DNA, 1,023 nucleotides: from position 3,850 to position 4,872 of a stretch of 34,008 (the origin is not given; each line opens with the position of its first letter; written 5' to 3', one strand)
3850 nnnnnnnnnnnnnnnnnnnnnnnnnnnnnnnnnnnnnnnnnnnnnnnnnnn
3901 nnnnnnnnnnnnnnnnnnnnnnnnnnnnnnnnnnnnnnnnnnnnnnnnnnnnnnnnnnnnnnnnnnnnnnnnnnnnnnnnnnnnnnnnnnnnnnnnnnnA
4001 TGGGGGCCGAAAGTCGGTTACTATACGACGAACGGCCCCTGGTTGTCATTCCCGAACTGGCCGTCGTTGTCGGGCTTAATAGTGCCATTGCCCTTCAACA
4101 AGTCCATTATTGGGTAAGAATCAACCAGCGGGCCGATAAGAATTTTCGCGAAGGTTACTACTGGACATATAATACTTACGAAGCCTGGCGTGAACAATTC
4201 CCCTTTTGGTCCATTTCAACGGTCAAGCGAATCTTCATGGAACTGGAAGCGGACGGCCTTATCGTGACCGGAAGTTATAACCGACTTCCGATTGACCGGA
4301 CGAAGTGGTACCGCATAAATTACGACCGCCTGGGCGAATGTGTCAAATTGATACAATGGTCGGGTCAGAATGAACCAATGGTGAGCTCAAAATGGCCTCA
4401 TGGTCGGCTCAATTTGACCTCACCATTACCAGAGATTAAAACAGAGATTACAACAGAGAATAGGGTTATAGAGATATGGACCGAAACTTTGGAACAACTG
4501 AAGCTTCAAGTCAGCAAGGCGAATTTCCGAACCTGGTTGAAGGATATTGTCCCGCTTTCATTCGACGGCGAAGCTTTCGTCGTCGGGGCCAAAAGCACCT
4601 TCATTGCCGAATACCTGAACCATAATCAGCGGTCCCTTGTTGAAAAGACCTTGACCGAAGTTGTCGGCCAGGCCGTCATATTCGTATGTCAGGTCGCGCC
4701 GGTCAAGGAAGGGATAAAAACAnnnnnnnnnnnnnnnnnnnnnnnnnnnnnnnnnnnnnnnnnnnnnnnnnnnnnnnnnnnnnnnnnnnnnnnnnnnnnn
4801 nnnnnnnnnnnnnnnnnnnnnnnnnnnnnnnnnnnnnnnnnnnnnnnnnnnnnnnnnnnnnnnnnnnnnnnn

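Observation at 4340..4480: Origin-like iteron array embedded in the linker of the replication initiator gene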

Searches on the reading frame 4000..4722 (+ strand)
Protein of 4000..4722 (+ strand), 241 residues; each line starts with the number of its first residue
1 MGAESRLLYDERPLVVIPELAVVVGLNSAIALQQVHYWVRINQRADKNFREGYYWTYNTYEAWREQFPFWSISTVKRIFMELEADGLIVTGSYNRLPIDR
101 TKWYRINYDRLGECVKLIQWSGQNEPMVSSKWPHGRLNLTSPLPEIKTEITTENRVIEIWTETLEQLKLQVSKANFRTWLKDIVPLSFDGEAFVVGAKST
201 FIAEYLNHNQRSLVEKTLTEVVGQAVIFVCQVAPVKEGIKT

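Call 4: search_protein_families(library=pfam, proteins=[window:4000-4722:+], max_evalue=0.01)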
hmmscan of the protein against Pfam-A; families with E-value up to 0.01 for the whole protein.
window:4000-4722:+ (241 aa): 1 family
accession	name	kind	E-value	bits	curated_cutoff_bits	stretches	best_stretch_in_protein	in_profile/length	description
PF11638.13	DnaA_N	-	5.8e-09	36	24.6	1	158-218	2-63/65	DnaA N-terminal domain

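Call 5: search_protein_families(library=phrogs, proteins=[window:4000-4722:+], max_evalue=0.01)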
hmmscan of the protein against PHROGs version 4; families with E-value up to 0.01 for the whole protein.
window:4000-4722:+ (241 aa): 7 families
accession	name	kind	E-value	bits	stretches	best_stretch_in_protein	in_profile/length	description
phrog_6493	-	DNA, RNA and nucleotide metabolism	1.6e-41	143.4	1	5-155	3-147/261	DnaD-like helicase loader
phrog_11233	-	DNA, RNA and nucleotide metabolism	4.1e-27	96.3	1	19-110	9-100/297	replication initiation protein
phrog_428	-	DNA, RNA and nucleotide metabolism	5.9e-16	59.7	1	8-154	85-217/455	replication initiation protein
phrog_270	-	DNA, RNA and nucleotide metabolism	5.6e-08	33.5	1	15-113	33-122/383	replication initiation protein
phrog_678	-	DNA, RNA and nucleotide metabolism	5.3e-07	30.5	1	28-154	75-192/346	replication initiation O-like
phrog_26369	-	DNA, RNA and nucleotide metabolism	0.0017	18.4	1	162-221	274-335/347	replication initiation protein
phrog_391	-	DNA, RNA and nucleotide metabolism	0.0019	18.9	1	43-147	25-135/298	replication initiation O-like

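Call 15: search_dna_similar(query=window:4000-4722:+, collection=phages, mode=protein, max_rows=30)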
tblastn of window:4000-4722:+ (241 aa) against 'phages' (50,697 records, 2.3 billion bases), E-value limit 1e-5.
Records with a match: 125; places in all: 127; records where one place covers at least 80% of the query: 0.
Best place of each record, by identity: <60% 125.
By first word of the organism name: Staphylococcus 33; Bacteroides 16; Bacillus 12; Klebsiella 10; Vibrio 9; Lactobacillus 8; Pseudomonas 5; Flavobacterium 5; Escherichia 4; Listeria 3; and 14 more.
By host as written in the record: Staphylococcus aureus 14; - 14; Klebsiella pneumoniae 5; Lactobacillus delbrueckii 5; Flavobacterium sp. BAL314 5; Bacteroides fragilis 4; Listeria monocytogenes 3; Bacillus halmapalus DSM 29712 2; and 56 more.
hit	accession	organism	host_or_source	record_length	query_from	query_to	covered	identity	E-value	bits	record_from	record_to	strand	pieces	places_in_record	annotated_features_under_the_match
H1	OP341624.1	Geobacillus phage vB_GthS_NIIg9.7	Geobacillus thermodenitrificans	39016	5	168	68%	47.4%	8e-39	148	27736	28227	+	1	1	DNA replication initiation protein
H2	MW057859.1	Providencia phage PSTCR8lys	Providencia stuartii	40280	2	163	67%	41.2%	5e-24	105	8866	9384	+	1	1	hypothetical protein (x2)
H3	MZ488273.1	Staphylococcus phage vB_SarS_BM31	Staphylococcus arlettae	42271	5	154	62%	42.0%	1e-29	121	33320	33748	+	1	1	replication initiation protein | hypothetical protein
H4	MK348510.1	Staphylococcus phage vB_SauS_fPfSau02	Staphylococcus aureus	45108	5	136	55%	47.0%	6e-32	128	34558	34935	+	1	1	DnaD domain protein | hypothetical protein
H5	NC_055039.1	Staphylococcus phage vB_SauS_fPfSau02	Staphylococcus aureus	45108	5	136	55%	47.0%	6e-32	128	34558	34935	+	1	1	DnaD-like helicase loader | hypothetical protein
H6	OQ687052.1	Staphylococcus phage L-m44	Staphylococcus aureus m44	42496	5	136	55%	47.0%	6e-32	128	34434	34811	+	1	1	DnaD domain protein | hypothetical protein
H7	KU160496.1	Bacillus phage vB_BhaS-171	Bacillus halmapalus DSM 29712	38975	5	135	54%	45.9%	1e-34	136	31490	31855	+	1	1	hypothetical protein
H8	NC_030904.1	Bacillus phage vB_BhaS-171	Bacillus halmapalus DSM 29712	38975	5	135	54%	45.9%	1e-34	136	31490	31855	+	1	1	DnaD-like helicase loader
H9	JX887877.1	Bacillus phage vB_BtS_BMBtp2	Bacillus thuringiensis subsp. ...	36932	4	158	64%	38.7%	1e-27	115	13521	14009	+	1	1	hypothetical protein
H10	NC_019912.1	Bacillus phage vB_BtS_BMBtp2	Bacillus thuringiensis subsp. ...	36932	4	158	64%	38.7%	1e-27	115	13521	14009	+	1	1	DnaD-like helicase loader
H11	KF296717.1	Bacillus phage proCM3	Bacillus thuringiensis strain YM-03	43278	4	158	64%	38.7%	1e-27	115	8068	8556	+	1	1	hypothetical protein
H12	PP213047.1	Staphylococcus phage vB_G30_01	Staphylococcus warneri G30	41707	3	135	55%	45.1%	7e-30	122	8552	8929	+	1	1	hypothetical protein (x2)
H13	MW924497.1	Staphylococcus phage PHB21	Staphylococcus aureus SA14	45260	5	136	55%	44.7%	2e-30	124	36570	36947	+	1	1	replication initiation protein | hypothetical protein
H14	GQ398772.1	Staphylococcus phage P954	Staphylococcus aureus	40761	5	136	55%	44.7%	2e-30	124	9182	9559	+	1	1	hypothetical protein (x2)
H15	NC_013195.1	Staphylococcus phage P954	Staphylococcus aureus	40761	5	136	55%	44.7%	2e-30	124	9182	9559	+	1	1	DnaD-like helicase loader | hypothetical protein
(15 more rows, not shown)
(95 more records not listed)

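Call 16: get_annotated_region(hit=H1, flank=2500)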
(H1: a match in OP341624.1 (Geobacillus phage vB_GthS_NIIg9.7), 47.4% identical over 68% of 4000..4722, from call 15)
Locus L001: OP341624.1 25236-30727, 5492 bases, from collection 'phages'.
description: Geobacillus phage vB_GthS_NIIg9.7, complete genome.
organism: Geobacillus phage vB_GthS_NIIg9.7 (NCBI taxid 2985562)
taxonomy: Viruses; Duplodnaviria; Heunggongvirae; Uroviricota; Caudoviricetes
host: Geobacillus thermodenitrificans; source: compost heaps; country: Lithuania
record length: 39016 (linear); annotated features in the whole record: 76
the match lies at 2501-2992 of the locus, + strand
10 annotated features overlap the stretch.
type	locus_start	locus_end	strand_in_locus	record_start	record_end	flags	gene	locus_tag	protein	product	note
CDS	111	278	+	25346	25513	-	-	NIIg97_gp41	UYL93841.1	hypothetical protein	-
CDS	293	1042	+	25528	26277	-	-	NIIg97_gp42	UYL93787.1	Rha family transcriptional regulator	-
CDS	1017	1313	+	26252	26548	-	-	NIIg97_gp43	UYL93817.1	hypothetical protein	-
CDS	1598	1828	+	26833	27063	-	-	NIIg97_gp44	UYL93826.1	XRE family transcriptional regulator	-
CDS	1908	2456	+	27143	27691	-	-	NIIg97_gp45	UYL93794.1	putative endonuclease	Endonuclease_DUF559 domain-containing protein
CDS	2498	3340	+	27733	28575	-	-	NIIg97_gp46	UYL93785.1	DNA replication initiation protein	DnaD domain-containing protein; DNA replication initiation protein DnaD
CDS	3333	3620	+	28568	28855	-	-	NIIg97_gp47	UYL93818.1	loader and inhibitor of replicative helicase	Inhibitor_G39P domain-containing protein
CDS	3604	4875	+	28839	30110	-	-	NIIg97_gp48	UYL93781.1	replicative DNA helicase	-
CDS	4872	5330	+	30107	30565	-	-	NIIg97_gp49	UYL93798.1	hypothetical protein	-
CDS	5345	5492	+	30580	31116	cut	-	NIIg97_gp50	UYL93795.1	HNH endonuclease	-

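Call 17: get_annotated_region(hit=H5, flank=2000)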
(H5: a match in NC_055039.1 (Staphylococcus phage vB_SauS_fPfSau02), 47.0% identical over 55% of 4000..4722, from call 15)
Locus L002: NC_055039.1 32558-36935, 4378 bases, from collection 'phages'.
description: Staphylococcus phage vB_SauS_fPfSau02, complete genome.
organism: Staphylococcus phage vB_SauS_fPfSau02 (NCBI taxid 2510149)
taxonomy: Viruses; Duplodnaviria; Heunggongvirae; Uroviricota; Caudoviricetes; Triavirus; Triavirus fPfSau02
host: Staphylococcus aureus; source: -; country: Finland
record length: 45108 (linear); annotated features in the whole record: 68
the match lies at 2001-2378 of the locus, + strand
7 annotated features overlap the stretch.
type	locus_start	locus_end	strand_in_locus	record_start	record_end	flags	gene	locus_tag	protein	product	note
CDS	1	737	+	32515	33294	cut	-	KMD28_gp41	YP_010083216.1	ATP-binding protein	Member of P-loop_NTPase superfamily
CDS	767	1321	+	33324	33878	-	-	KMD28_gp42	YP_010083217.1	single strand DNA binding protein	Ssb. Member of RPA_2b-aaRSs_OBF_like superfamily.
CDS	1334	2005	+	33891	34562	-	-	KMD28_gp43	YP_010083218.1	hypothetical protein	Putative HNHc nuclease. Member of HNHc_6 superfamily.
CDS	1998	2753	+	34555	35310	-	-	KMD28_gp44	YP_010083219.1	DnaD-like helicase loader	Residues 153-225 constitute DnaD domain. Putative DNA replication protein DnaD.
CDS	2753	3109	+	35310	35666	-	-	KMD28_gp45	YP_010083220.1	helicase loader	-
CDS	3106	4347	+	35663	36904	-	-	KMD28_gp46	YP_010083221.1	DnaB-like replicative helicase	-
CDS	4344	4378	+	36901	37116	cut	-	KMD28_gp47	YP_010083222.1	hypothetical protein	-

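Call 18: get_annotated_region(hit=H8, flank=2000)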
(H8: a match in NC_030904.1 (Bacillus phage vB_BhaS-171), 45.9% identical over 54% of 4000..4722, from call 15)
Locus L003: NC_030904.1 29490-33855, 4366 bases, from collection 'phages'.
description: Bacillus phage vB_BhaS-171, complete genome.
organism: Bacillus phage vB_BhaS-171 (NCBI taxid 1775140)
taxonomy: Viruses; Duplodnaviria; Heunggongvirae; Uroviricota; Caudoviricetes
host: Bacillus halmapalus DSM 29712; source: Lake Elmenteita; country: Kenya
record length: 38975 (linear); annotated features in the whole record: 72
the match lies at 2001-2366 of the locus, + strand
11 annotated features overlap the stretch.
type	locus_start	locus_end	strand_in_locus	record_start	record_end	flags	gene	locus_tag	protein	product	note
CDS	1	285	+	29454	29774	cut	-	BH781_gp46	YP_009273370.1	hypothetical protein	-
CDS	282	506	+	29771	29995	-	-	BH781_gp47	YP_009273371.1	hypothetical protein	-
CDS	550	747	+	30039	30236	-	-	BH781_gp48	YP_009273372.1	hypothetical protein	-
CDS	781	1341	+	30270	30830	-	-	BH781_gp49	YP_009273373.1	hypothetical protein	-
regulatory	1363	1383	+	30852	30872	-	-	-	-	terminator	putative transcriptional terminator, -12.50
CDS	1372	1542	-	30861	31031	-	-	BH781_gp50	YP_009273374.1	transcriptional repressor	similar to hypothetical protein phiCD27_gp47 [Clostridium phage phiCD27]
CDS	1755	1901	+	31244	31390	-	-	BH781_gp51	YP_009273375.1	transcriptional repressor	-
CDS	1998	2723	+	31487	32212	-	-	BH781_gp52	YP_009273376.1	DnaD-like helicase loader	similar to phage O protein family [Bacillus cereus] and hypothetical protein proCM3_gp14 [Bacillus phage proCM3]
CDS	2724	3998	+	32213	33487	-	-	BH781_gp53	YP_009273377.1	DnaB-like replicative helicase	similar to replicative DNA helicase [Bacillus phage 11143] and helicase [Geobacillus phage GBK2]; conserved domain DnaB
CDS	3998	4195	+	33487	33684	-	-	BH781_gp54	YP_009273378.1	hypothetical protein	similar to hypothetical protein GBVE2_gp041 [Geobacillus virus E2]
CDS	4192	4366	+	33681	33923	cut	-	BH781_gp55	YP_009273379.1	nucleotide kinase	similar to hypothetical protein GBVE2_gp054 [Geobacillus virus E2]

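Call 19: get_annotated_region(hit=H2, flank=2000)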
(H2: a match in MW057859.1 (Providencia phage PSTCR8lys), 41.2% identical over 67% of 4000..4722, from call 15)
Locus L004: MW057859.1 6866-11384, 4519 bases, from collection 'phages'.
description: Providencia phage PSTCR8lys, complete genome.
organism: Providencia phage PSTCR8lys (NCBI taxid 2783551)
taxonomy: Viruses; Duplodnaviria; Heunggongvirae; Uroviricota; Caudoviricetes
host: Providencia stuartii; source: sewage sample; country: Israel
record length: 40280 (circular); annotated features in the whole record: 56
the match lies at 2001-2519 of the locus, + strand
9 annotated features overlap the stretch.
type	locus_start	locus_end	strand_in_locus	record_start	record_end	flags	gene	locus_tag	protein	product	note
CDS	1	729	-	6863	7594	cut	-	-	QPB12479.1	repressor protein cI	-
CDS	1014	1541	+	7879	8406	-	-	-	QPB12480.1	hypothetical protein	-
CDS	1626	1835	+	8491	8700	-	-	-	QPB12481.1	hypothetical protein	-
CDS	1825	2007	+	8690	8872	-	-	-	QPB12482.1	hypothetical protein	-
CDS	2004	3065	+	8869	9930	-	-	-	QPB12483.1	hypothetical protein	-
CDS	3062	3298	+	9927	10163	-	-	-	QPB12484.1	hypothetical protein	-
CDS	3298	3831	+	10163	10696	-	-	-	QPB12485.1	DNA N-6-adenine methyltransferase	-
CDS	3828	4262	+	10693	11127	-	-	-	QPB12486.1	hypothetical protein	-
CDS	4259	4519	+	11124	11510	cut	-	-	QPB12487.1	hypothetical protein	-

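Call 23: find_related_loci(query=window:4000-4722:+, collection=viral_contigs, flank=3000)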
Query window:4000-4722:+ (241 aa) in viral_contigs; peptide patterns used: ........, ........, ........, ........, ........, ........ (x = any residue, [..] = any of these).
44 stretches matched a pattern; 43 encode a relative of the query (tblastn E <= 1e-3); 43 distinct loci.
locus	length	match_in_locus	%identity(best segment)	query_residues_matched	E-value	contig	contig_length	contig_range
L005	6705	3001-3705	82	1-235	1e-129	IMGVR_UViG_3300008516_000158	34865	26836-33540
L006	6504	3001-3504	47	5-152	3e-47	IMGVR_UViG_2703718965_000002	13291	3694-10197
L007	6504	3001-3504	47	5-152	3e-47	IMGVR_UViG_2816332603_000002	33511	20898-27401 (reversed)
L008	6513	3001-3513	47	5-159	1e-46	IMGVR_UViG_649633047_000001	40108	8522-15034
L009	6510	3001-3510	46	5-152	4e-46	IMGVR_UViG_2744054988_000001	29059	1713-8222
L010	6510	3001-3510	45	5-152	8e-46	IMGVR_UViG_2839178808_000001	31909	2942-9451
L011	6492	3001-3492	46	7-150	4e-45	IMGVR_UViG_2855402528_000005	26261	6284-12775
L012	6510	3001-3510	44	7-153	1e-44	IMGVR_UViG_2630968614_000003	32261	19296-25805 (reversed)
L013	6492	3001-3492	46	7-150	8e-45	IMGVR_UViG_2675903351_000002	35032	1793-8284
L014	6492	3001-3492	46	7-150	1e-44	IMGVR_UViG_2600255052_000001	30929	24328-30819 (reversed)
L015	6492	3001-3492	46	7-150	1e-44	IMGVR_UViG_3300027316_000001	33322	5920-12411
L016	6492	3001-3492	46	7-150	9e-45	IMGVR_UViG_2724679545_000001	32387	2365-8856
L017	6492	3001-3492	46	7-150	9e-45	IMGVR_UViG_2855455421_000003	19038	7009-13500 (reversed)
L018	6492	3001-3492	46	7-150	9e-45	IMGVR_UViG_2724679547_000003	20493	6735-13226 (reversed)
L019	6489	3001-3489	47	7-150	1e-44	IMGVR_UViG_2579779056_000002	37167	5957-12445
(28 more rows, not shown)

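Call 24: find_homologous_proteins(query=window:4000-4722:+)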
Query window:4000-4722:+ (241 aa): 681 proteins with E <= 0.001 among 1014 candidates; the best 120 are listed.
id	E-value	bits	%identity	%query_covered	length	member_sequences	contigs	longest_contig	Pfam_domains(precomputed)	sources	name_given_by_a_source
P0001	1.1e-159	547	100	100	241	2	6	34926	PF11638.14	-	-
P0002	5.3e-155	532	97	99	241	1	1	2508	PF11638.14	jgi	-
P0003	1.7e-147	507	93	99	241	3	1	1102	PF11638.14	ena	-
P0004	4.5e-138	476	87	100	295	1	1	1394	PF11638.14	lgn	-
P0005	8.7e-138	475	86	99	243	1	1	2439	PF11638.14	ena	-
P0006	5.2e-133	460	85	100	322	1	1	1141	PF11638.14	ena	-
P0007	7.2e-133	459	86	98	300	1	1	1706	PF11638.14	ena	-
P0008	2.8e-132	457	84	100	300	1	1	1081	PF11638.14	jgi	-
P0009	6.8e-132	456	83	100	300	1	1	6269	PF11638.14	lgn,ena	-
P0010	1.2e-131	455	85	97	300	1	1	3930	PF11638.14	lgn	-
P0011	6.1e-130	450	83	97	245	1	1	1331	PF11638.14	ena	-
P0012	3.9e-128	444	82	98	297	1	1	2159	PF11638.14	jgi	-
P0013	1.4e-127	442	81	98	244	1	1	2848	PF11638.14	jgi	-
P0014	2.4e-124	431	80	99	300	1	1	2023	PF11638.14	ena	-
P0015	1.2e-123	429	82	98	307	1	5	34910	PF11638.14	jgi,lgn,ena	-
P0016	4.2e-122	424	78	100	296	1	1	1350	PF11638.14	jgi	-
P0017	1.7e-121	422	80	98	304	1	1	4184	PF11638.14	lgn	-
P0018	1.7e-121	422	78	99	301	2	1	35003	PF11638.14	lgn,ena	-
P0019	5.5e-119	414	76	100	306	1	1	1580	PF11638.14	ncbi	-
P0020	1.2e-113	396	74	99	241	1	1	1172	PF11638.14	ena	-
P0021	1.6e-110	386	73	96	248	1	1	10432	PF11638.14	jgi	jgi:hypothetical protein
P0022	1.9e-110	386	72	98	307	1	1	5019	PF11638.14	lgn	-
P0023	3.2e-102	359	66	98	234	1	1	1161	PF11638.14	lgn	-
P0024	3.9e-92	326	63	98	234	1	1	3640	PF11638.14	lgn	-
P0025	7.0e-90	319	61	96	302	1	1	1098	PF11638.14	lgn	-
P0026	7.9e-89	315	63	98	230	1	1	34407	PF11638.14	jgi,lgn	-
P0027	1.2e-88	315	62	98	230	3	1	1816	PF11638.14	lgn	-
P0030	2.0e-68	248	53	98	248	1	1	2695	PF11638.14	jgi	-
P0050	2.4e-42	163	52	60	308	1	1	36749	PF07261.17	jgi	jgi:DnaD/phage-associated family protein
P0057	8.0e-42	161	51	64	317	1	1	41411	PF07261.17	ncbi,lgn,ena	-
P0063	1.8e-41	160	48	61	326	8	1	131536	PF07261.17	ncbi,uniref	ncbi:DnaD domain-containing protein [Anoxybacillus kestanbolensis]|uniref:DnaD domain-containing pro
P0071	4.1e-41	159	45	60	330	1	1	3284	PF07261.17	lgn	-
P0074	6.5e-41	158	45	61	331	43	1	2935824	PF07261.17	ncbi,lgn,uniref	ncbi:DnaD domain protein [Anoxybacillus sp. FSL W8-1294]|uniref:DnaD domain-containing protein n=1 T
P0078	1.3e-40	157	47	60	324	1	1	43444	PF07261.17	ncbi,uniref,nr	ncbi:DnaD domain-containing protein [Geobacillus thermocatenulatus]|uniref:DnaD domain-containing pr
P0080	1.5e-40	157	49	58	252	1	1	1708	PF07261.17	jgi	jgi:DnaD/phage-associated family protein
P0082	3.0e-40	156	52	50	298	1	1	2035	PF07261.17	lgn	-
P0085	3.8e-40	156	46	60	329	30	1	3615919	PF07261.17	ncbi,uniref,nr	ncbi:replication protein [Geobacillus thermoleovorans]|uniref:Replication protein n=1 Tax=Geobacillu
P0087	4.2e-40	156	46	60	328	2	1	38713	PF07261.17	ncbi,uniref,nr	ncbi:Helicase loader DnaB [Geobacillus proteiniphilus]|uniref:Helicase loader DnaB n=1 Tax=Geobacill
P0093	5.0e-40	155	50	64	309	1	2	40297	PF07261.17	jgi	jgi:DnaD/phage-associated family protein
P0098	1.3e-39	154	50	62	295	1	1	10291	PF07261.17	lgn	-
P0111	6.2e-39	152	45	62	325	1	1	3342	PF07261.17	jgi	jgi:DnaD/phage-associated family protein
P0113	7.9e-39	151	54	53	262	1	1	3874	PF07261.17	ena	-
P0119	2.2e-38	150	45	62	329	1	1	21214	PF07261.17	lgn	-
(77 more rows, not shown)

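Call 36: find_related_loci(query=window:4000-4722:+, collection=metagenome_contigs, flank=2000)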
Query window:4000-4722:+ (241 aa) in metagenome_contigs; peptide patterns used: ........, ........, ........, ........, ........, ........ (x = any residue, [..] = any of these).
97 stretches matched a pattern; 53 encode a relative of the query (tblastn E <= 1e-3); 53 distinct loci.
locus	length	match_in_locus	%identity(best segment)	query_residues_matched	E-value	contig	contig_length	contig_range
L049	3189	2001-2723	88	1-241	2e-151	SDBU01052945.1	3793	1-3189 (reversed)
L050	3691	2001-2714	89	1-238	2e-149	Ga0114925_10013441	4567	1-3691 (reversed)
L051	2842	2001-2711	81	1-237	2e-141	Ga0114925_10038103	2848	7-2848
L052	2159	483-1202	81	1-237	2e-141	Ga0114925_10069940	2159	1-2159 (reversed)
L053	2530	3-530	77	62-237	4e-95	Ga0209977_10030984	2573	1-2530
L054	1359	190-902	85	1-238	8e-92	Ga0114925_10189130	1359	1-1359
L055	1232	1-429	80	93-235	2e-81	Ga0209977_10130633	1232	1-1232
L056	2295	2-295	96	142-239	7e-58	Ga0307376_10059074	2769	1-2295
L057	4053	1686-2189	47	5-152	2e-47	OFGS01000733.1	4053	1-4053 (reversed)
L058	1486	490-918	46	1-152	2e-47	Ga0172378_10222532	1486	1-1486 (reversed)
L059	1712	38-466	46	1-152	6e-47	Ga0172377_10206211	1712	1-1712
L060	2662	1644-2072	43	1-153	2e-45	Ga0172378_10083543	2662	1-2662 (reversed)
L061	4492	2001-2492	46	7-150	7e-45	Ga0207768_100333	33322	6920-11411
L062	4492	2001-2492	46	7-150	5e-45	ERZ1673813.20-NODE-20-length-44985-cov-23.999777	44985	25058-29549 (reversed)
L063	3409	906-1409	44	7-153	1e-44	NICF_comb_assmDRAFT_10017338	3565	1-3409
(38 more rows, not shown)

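Call 59: search_solved_structures(query=A2, max_evalue=1)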
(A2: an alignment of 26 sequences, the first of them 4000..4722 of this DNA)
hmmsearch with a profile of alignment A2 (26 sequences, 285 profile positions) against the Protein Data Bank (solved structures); distinct sequences matched with E-value up to 1: 2.
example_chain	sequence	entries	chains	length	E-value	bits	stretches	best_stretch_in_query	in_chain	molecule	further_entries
7qz8_A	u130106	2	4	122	0.2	14.8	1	69-122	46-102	Transcriptional regulator, PadR-like family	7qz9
7qz7_A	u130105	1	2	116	0.38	13.9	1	69-114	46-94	Transcriptional regulator, PadR-like family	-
